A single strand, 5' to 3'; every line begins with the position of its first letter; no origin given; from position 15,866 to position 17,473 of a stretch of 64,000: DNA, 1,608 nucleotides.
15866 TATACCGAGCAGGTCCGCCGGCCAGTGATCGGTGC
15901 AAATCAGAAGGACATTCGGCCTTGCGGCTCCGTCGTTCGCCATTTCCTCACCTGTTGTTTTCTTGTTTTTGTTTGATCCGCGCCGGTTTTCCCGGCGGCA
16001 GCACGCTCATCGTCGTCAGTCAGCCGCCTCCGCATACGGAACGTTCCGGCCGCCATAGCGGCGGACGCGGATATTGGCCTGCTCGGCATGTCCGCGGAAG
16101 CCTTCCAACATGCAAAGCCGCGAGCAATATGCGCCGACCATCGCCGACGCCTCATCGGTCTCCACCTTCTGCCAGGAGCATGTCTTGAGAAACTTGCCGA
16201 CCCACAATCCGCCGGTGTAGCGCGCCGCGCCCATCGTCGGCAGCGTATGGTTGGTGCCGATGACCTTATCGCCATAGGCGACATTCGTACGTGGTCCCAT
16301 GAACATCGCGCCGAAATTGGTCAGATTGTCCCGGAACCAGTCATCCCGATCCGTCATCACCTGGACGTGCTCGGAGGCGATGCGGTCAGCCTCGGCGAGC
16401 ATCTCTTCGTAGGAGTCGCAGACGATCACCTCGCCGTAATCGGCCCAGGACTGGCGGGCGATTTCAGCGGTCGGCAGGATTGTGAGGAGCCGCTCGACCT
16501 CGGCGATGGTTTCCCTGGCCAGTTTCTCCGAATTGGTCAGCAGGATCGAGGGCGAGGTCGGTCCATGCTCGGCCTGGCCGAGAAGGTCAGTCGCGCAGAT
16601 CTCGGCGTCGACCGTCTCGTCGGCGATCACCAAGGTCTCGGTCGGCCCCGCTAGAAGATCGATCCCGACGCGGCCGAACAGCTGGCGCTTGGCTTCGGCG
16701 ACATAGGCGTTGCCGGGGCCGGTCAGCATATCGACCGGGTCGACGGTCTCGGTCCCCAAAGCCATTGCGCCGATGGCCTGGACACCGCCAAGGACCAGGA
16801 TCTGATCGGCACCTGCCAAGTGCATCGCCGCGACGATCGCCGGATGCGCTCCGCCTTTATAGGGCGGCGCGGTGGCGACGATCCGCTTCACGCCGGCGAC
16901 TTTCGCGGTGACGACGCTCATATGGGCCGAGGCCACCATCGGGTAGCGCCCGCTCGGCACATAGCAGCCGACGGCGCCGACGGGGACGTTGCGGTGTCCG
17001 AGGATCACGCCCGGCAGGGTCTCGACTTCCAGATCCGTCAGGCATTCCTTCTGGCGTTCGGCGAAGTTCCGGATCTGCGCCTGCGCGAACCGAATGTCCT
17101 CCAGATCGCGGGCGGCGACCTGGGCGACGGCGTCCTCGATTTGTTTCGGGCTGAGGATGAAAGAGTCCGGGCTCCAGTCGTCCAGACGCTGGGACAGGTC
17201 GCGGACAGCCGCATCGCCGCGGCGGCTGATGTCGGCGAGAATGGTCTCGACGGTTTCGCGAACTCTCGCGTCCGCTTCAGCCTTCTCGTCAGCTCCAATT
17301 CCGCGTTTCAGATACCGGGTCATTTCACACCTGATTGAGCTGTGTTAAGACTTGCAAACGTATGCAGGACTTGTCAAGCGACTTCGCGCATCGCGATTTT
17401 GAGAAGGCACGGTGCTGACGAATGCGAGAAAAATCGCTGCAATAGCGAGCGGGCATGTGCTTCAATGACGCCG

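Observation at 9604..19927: Sulfatase plus FGE plus HisD-family (HpsN-like) dehydrogenase plus TRAP transporter operon: candidate pathway for a sulfated/sulfonated C3-C4 compound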

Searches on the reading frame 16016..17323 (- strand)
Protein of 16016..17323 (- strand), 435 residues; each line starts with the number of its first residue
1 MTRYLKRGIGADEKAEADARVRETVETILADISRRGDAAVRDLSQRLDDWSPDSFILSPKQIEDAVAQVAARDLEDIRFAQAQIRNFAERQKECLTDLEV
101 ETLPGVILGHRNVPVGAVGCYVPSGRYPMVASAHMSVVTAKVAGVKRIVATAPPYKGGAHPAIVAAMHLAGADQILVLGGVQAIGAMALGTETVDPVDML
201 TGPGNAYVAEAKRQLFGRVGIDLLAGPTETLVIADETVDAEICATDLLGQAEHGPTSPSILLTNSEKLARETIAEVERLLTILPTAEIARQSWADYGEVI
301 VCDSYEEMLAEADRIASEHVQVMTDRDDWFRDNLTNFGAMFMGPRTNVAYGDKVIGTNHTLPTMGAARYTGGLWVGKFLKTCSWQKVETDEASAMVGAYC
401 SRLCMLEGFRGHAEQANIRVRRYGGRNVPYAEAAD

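Call 3: search_protein_families(library=pfam, proteins=[window:16016-17323:-])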
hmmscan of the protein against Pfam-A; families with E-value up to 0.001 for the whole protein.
window:16016-17323:- (435 aa): 1 family
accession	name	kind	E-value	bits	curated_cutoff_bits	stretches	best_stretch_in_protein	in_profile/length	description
PF00815.25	Histidinol_dh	-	2.9e-135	451.9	27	1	14-420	4-411/411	Histidinol dehydrogenase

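Call 6: search_protein_families(library=ncbifam, proteins=[window:16016-17323:-], max_evalue=0.00001)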
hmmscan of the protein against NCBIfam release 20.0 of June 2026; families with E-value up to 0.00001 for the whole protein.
window:16016-17323:- (435 aa): 2 families
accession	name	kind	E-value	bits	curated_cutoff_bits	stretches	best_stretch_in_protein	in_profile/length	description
TIGR00069.1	hisD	equivalog_domain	3.6e-131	438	243.8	1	25-419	1-393/393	histidinol dehydrogenase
NF010343.0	PRK13770.1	equivalog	9.9e-68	228.8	647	1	15-419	15-414/416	histidinol dehydrogenase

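Call 7: find_homologous_proteins(query=window:16016-17323:-)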
Query window:16016-17323:- (435 aa): 8000 proteins with E <= 0.001 among 8000 candidates; the best 120 are listed.
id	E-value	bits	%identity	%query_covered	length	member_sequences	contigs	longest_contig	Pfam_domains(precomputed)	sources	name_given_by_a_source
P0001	3.1e-288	973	100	100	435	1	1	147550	PF00815.26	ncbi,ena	-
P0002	2.3e-273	924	-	-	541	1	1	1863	PF13649.13,PF00815.26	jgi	jgi:sulfopropanediol 3-dehydrogenase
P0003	2.5e-239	812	81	100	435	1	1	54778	PF00815.26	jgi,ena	jgi:sulfopropanediol 3-dehydrogenase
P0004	1.7e-238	810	80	100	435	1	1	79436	PF00815.26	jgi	-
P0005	3.6e-238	809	81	100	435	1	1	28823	PF00815.26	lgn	-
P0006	5.1e-237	805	78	100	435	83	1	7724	PF00815.26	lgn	-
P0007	4.7e-236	802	78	100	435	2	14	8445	PF00815.26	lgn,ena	-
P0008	1.5e-235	800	80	99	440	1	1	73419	PF00815.26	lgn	-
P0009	2.9e-235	799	80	100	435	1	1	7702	PF00815.26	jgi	-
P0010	3.2e-235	799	79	100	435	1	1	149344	PF00815.26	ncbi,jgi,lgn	jgi:sulfopropanediol 3-dehydrogenase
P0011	2.8e-234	796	79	100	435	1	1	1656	PF00815.26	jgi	-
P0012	1.3e-233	794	77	100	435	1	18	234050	PF00815.26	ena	-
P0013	1.6e-232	790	78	100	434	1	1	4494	PF00815.26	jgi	jgi:sulfopropanediol 3-dehydrogenase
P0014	4.9e-232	788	78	100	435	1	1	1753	PF00815.26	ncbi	-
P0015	1.3e-231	787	79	100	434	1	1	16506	PF00815.26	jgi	jgi:sulfopropanediol 3-dehydrogenase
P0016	2.0e-231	786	78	100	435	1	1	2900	PF00815.26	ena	-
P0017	4.9e-231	785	77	100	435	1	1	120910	PF00815.26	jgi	jgi:sulfopropanediol 3-dehydrogenase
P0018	5.4e-231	785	78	100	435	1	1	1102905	PF00815.26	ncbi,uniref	ncbi:histidinol dehydrogenase [Chelatococcus sp. GCM10030263]|uniref:histidinol dehydrogenase n=1 Ta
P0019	8.0e-231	784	78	100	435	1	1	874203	PF00815.26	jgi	jgi:sulfopropanediol 3-dehydrogenase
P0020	8.8e-231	784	77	100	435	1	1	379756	PF00815.26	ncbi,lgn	-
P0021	1.1e-230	784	78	100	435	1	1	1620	PF00815.26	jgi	jgi:sulfopropanediol 3-dehydrogenase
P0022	1.3e-230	784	78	100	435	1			PF00815.26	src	-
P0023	1.3e-230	784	77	100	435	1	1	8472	PF00815.26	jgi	jgi:sulfopropanediol 3-dehydrogenase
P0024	2.4e-230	783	78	100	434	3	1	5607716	PF00815.26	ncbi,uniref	ncbi:histidinol dehydrogenase [Alsobacter sp. KACC 23698]|uniref:Histidinol dehydrogenase n=1 Tax=Al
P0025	3.2e-230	782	78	100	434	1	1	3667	PF00815.26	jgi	jgi:sulfopropanediol 3-dehydrogenase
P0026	3.2e-230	782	77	100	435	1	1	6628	PF00815.26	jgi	jgi:sulfopropanediol 3-dehydrogenase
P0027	3.5e-230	782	78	100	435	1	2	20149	PF00815.26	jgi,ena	-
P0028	3.7e-230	782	78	100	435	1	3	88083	PF00815.26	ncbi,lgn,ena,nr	ncbi:MAG: histidinol dehydrogenase [Variibacter sp.]|nr:histidinol dehydrogenase [Variibacter sp.]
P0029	3.8e-230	782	77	100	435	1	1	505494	PF00815.26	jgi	jgi:sulfopropanediol 3-dehydrogenase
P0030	4.6e-230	782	77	100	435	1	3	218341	PF00815.26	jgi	jgi:sulfopropanediol 3-dehydrogenase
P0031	4.6e-230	782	77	100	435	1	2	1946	PF00815.26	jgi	jgi:sulfopropanediol 3-dehydrogenase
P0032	5.1e-230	782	77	100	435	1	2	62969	PF00815.26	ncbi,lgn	ncbi:MAG: histidinol dehydrogenase [Pseudomonadota bacterium]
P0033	7.2e-230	781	77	99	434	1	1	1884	PF00815.26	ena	-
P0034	8.9e-230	781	77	100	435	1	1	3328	PF00815.26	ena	-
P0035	9.4e-230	781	78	100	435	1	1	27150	PF00815.26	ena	-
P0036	9.6e-230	781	77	100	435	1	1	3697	PF00815.26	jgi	-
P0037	1.1e-229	781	76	100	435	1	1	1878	PF00815.26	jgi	jgi:sulfopropanediol 3-dehydrogenase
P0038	1.4e-229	780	76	100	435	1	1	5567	PF00815.26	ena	-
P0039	1.4e-229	780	76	100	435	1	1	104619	PF00815.26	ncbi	-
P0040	1.9e-229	780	76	100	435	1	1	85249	PF00815.26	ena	-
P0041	2.1e-229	780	76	100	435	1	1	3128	PF00815.26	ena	-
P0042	2.4e-229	779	80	98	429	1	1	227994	PF00815.26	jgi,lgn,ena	-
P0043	2.8e-229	779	77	100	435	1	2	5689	PF00815.26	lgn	-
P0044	2.9e-229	779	79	100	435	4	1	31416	PF00815.26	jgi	jgi:sulfopropanediol 3-dehydrogenase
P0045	3.4e-229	779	76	100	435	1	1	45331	PF00815.26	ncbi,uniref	ncbi:histidinol dehydrogenase [Pseudorhodoplanes sp.]|uniref:histidinol dehydrogenase n=1 Tax=Pseudo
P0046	3.4e-229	779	79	100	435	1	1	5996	PF00815.26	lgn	-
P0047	4.5e-229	779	77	99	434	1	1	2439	PF00815.26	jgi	-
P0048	5.8e-229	778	79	98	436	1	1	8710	PF00815.26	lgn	-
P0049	6.1e-229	778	77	100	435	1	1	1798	PF00815.26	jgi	jgi:sulfopropanediol 3-dehydrogenase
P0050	6.9e-229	778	78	100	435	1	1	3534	PF00815.26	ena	-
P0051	7.7e-229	778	78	100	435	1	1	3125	PF00815.26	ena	-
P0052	7.9e-229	778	76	100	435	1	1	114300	PF00815.26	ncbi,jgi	jgi:sulfopropanediol 3-dehydrogenase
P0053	1.0e-228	777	77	100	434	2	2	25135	PF00815.26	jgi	jgi:sulfopropanediol 3-dehydrogenase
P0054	1.1e-228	777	76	100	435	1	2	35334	PF00815.26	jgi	jgi:sulfopropanediol 3-dehydrogenase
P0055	1.1e-228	777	78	100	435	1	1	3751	PF00815.26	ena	-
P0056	1.2e-228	777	77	100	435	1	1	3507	PF00815.26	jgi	jgi:sulfopropanediol 3-dehydrogenase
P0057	1.3e-228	777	76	100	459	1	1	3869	PF00815.26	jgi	jgi:sulfopropanediol 3-dehydrogenase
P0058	1.3e-228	777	76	100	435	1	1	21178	PF00815.26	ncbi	-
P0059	1.4e-228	777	77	100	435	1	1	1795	PF00815.26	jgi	jgi:sulfopropanediol 3-dehydrogenase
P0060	1.5e-228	777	78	100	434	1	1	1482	PF00815.26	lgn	-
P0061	1.7e-228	777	77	100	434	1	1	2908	PF00815.26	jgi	jgi:sulfopropanediol 3-dehydrogenase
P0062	1.7e-228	777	76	100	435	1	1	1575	PF00815.26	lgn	-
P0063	1.8e-228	777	76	100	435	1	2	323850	PF00815.26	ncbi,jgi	jgi:sulfopropanediol 3-dehydrogenase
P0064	1.8e-228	777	76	100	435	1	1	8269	PF00815.26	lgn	-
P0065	2.2e-228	776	76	100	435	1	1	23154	PF00815.26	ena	-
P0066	2.3e-228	776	77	100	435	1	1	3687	PF00815.26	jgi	jgi:sulfopropanediol 3-dehydrogenase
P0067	2.3e-228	776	77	100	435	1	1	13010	PF00815.26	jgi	jgi:sulfopropanediol 3-dehydrogenase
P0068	2.4e-228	776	76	100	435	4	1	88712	PF00815.26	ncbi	-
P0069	2.8e-228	776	76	100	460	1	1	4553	PF00815.26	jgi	jgi:sulfopropanediol 3-dehydrogenase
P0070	2.9e-228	776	77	100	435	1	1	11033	PF00815.26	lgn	-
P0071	2.9e-228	776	78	100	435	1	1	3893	PF00815.26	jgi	jgi:sulfopropanediol 3-dehydrogenase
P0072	3.3e-228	776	76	100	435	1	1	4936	PF00815.26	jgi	jgi:sulfopropanediol 3-dehydrogenase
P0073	3.8e-228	775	77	100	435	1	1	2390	PF00815.26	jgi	jgi:sulfopropanediol 3-dehydrogenase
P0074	4.3e-228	775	76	100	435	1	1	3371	PF00815.26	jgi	jgi:sulfopropanediol 3-dehydrogenase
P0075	4.6e-228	775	78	100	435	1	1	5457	PF00815.26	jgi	jgi:sulfopropanediol 3-dehydrogenase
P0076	4.9e-228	775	79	100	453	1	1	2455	PF00815.26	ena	-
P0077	5.3e-228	775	77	100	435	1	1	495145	PF00815.26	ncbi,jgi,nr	ncbi:MAG: histidinol dehydrogenase [Alphaproteobacteria bacterium]|jgi:sulfopropanediol 3-dehydrogen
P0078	6.0e-228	775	77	100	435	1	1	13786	PF00815.26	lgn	-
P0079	6.1e-228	775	77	100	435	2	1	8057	PF00815.26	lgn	-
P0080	6.3e-228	775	79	100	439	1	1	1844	PF00815.26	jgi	-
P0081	6.6e-228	775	76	100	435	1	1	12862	PF00815.26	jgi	-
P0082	7.2e-228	775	77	100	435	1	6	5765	PF00815.26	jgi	jgi:sulfopropanediol 3-dehydrogenase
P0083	7.2e-228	775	77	100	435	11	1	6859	PF00815.26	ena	-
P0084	7.3e-228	775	77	100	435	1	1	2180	PF00815.26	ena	-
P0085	7.4e-228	775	76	100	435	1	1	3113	PF00815.26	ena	-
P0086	7.8e-228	774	75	100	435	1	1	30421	PF00815.26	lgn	-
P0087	8.4e-228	774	78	100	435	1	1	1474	PF00815.26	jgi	jgi:sulfopropanediol 3-dehydrogenase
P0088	8.5e-228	774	76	100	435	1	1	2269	PF00815.26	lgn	-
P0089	9.1e-228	774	80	98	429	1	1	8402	PF00815.26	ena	-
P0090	9.4e-228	774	77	100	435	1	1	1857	PF00815.26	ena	-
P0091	9.5e-228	774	76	100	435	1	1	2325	PF00815.26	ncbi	-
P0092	9.9e-228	774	76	100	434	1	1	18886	PF00815.26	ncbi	-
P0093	1.0e-227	774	77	100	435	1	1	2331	PF00815.26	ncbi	-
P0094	1.1e-227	774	77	100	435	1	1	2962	PF00815.26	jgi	jgi:sulfopropanediol 3-dehydrogenase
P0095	1.2e-227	774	77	100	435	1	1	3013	PF00815.26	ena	-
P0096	1.2e-227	774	76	100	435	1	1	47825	PF00815.26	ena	-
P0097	1.4e-227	774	75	100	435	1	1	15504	PF00815.26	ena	-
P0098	1.4e-227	774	77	100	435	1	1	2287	PF00815.26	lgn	-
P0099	1.5e-227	774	77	100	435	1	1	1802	PF00815.26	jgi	jgi:sulfopropanediol 3-dehydrogenase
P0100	1.8e-227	773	76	100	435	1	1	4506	PF00815.26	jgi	-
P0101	1.8e-227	773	75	100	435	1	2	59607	PF00815.26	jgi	jgi:sulfopropanediol 3-dehydrogenase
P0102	1.9e-227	773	77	100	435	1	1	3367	PF00815.26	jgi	jgi:sulfopropanediol 3-dehydrogenase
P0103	2.0e-227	773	77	100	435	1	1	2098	PF00815.26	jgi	jgi:sulfopropanediol 3-dehydrogenase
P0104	2.1e-227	773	77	100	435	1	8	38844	PF00815.26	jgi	jgi:sulfopropanediol 3-dehydrogenase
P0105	2.1e-227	773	77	99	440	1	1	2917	PF00815.26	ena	-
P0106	2.3e-227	773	77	100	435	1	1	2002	PF00815.26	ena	-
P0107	2.4e-227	773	77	100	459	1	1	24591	PF00815.26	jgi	jgi:sulfopropanediol 3-dehydrogenase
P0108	2.7e-227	773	77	100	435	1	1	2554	PF00815.26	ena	-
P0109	2.7e-227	773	78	98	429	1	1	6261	PF00815.26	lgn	-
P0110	2.7e-227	773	76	100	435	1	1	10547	PF00815.26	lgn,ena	-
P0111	2.9e-227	773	77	100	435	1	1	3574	PF00815.26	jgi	jgi:sulfopropanediol 3-dehydrogenase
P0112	3.2e-227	772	78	98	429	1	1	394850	PF00815.26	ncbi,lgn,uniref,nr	ncbi:histidinol dehydrogenase [Prosthecomicrobium pneumaticum]|uniref:Sulfopropanediol 3-dehydrogena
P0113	3.3e-227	772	76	100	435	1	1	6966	PF00815.26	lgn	-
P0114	3.3e-227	772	75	100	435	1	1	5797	PF00815.26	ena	-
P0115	3.4e-227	772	77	100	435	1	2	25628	PF00815.26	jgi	-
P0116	3.4e-227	772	77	100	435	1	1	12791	PF00815.26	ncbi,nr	ncbi:MAG: sulfopropanediol 3-dehydrogenase [Methylobacteriaceae bacterium]|nr:sulfopropanediol 3-deh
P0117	3.4e-227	772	77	100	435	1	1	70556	PF00815.26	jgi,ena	-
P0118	3.5e-227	772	78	98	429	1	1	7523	PF00815.26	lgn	-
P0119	3.6e-227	772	75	100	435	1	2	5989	PF00815.26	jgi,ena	-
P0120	3.7e-227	772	76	100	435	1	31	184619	PF00815.26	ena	-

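Call 8: search_solved_structures(query=window:16016-17323:-, show_alignments=1)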
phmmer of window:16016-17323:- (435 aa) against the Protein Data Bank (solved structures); distinct sequences matched with E-value up to 0.001: 11.
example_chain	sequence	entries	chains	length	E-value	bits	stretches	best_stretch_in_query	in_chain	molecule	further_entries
8v35_A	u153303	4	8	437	9e-121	406.9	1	4-423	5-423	Sulfopropanediol 3-dehydrogenase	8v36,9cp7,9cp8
8v37_A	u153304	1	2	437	1.3e-119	403.1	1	4-423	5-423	Sulfopropanediol 3-dehydrogenase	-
9cp9_A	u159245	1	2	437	2.7e-119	402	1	4-423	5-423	Sulfopropanediol 3-dehydrogenase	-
8wwe_A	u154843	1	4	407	8.9e-115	387.2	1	4-405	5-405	(R)-DHPS dehydrogenase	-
4g07_A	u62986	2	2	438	6.7e-77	262.4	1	16-420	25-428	Histidinol dehydrogenase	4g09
4gic_A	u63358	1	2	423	4e-72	246.7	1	17-404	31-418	Histidinol dehydrogenase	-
9lbv_A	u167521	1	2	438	2.2e-71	244.2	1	17-420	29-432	Histidinol dehydrogenase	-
8xsq_A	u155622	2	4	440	2.3e-71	244.2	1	17-420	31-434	Histidinol dehydrogenase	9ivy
6an0_A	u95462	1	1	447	1.8e-68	234.6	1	21-427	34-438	Histidinol dehydrogenase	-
1k75_A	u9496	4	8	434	4.7e-63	216.8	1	17-421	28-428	L-histidinol dehydrogenase | Histidinol dehydrogenase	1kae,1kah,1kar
5vlb_A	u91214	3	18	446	3e-54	187.8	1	21-427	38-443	Histidinol dehydrogenase, chloroplastic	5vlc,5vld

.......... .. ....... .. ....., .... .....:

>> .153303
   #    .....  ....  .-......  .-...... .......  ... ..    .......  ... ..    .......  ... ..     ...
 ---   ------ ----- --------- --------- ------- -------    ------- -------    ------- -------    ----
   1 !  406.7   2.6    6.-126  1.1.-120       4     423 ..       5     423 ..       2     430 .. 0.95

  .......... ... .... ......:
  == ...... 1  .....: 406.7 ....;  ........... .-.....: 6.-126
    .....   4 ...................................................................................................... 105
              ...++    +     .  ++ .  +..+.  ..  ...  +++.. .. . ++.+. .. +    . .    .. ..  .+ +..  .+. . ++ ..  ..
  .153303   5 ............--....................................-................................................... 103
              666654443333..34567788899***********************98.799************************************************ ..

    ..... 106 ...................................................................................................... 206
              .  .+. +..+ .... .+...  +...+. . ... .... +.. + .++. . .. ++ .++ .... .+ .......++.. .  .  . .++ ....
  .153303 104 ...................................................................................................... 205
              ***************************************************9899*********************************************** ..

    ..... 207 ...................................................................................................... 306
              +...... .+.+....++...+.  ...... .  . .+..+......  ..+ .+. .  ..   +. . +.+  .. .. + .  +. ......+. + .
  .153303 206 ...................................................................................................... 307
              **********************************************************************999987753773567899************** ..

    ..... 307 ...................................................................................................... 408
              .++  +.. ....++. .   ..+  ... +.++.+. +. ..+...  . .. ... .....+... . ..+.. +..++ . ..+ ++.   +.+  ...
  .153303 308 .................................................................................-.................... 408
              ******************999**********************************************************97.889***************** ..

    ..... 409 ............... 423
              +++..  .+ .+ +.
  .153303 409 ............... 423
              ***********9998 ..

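Call 9: find_encoding_contigs(protein=P0001, flank=10000, max_places=3)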
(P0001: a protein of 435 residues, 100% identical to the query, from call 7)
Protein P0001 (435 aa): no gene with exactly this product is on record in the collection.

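Call 10: find_encoding_contigs(protein=P0018, flank=10000, max_places=2)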
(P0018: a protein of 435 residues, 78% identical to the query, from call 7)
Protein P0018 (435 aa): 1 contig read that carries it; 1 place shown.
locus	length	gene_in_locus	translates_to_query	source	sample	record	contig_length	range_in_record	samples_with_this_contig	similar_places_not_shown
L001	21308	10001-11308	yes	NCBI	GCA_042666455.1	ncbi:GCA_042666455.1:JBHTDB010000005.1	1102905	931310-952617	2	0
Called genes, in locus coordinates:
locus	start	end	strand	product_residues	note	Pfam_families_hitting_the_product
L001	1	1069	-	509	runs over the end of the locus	PF13188:PAS_8 (weak), PF08448:PAS_4 (weak), PF24820:Diguanyl_cycl_sensor (weak), PF08448:PAS_4 (weak), PF13426:PAS_9 (weak), PF00989:PAS, PF13426:PAS_9, PF00196:GerE, +1 more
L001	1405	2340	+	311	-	PF00892:EamA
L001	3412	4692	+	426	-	-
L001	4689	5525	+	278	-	-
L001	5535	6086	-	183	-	PF01613:Flavin_Reduct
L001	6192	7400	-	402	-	PF07690:MFS_1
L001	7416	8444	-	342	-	PF00248:Aldo_ket_red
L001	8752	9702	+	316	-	PF00126:HTH_1, PF03466:LysR_substrate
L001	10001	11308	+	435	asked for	PF00815:Histidinol_dh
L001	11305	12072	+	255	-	PF00106:adh_short, PF08659:KR, PF13561:adh_short_C2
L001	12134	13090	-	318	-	PF04199:Cyclase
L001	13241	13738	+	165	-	PF00903:Glyoxalase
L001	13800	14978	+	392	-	PF02771:Acyl-CoA_dh_N, PF08028:Acyl-CoA_dh_2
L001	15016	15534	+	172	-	PF01613:Flavin_Reduct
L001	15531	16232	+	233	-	PF00440:TetR_N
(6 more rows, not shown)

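Call 20: find_encoding_contigs(protein=P0003, flank=10000, max_places=2)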
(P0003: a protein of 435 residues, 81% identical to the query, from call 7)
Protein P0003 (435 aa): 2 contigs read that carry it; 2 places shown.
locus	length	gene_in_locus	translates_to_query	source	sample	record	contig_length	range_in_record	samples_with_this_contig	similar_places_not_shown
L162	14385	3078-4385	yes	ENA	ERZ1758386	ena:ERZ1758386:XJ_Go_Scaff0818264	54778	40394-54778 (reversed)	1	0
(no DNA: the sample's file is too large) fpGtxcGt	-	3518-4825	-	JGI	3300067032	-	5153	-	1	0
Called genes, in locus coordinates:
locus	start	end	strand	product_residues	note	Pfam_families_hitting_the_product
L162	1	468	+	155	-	?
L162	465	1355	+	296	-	PF01256:Carb_kinase, PF08543:Phos_pyr_kin (weak)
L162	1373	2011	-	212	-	PF02798:GST_N, PF13417:GST_N_3, PF13409:GST_N_2, PF13410:GST_C_2 (weak)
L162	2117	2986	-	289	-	PF05853:BKACE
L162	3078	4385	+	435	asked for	PF00815:Histidinol_dh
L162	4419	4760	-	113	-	-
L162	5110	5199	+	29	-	PF13561:adh_short_C2 (weak)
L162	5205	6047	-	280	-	PF00892:EamA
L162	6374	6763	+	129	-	-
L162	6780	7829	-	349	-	PF00753:Lactamase_B, PF21221:B_lactamase-like_C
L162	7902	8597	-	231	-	PF13531:SBP_bac_11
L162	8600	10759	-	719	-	PF20256:MoCoBD_2, PF02738:MoCoBD_1, PF20256:MoCoBD_2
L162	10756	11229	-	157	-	PF00111:Fer2, PF01799:Fer2_2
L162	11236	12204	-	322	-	PF03401:TctC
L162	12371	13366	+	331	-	PF00753:Lactamase_B, PF12706:Lactamase_B_2 (weak)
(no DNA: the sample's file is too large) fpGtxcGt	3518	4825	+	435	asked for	PF00815:Histidinol_dh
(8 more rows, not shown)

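Call 21: find_encoding_contigs(protein=P0004, flank=10000, max_places=2)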
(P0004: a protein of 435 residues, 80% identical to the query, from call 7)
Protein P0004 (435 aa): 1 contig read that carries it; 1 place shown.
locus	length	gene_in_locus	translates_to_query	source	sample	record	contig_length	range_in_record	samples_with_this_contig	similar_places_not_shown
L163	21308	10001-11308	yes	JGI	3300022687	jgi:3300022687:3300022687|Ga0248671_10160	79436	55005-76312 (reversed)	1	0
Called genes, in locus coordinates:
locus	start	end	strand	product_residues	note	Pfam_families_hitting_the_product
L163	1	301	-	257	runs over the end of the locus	PF00106:adh_short, PF02254:TrkA_N (weak), PF08659:KR (weak), PF13561:adh_short_C2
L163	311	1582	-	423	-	PF06808:DctM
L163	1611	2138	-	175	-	PF04290:DctQ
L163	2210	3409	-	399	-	PF03480:DctP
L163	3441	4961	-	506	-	PF00884:Sulfatase, PF16347:SGSH_C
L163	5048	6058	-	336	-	PF13379:NMT1_2, PF09084:NMT1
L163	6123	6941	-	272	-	PF13476:AAA_23 (weak), PF13555:AAA_29 (weak), PF00005:ABC_tran, PF02463:SMC_N (weak), PF13304:AAA_21 (faint)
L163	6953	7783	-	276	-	PF00528:BPD_transp_1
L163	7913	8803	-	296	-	PF09339:HTH_IclR, PF12802:MarR_2 (faint), PF01614:IclR_C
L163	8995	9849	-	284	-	PF03781:FGE-sulfatase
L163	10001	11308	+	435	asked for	PF00815:Histidinol_dh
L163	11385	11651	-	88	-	PF07862:Nif11 (weak)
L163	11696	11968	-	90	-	-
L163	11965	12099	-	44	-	-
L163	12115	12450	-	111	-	-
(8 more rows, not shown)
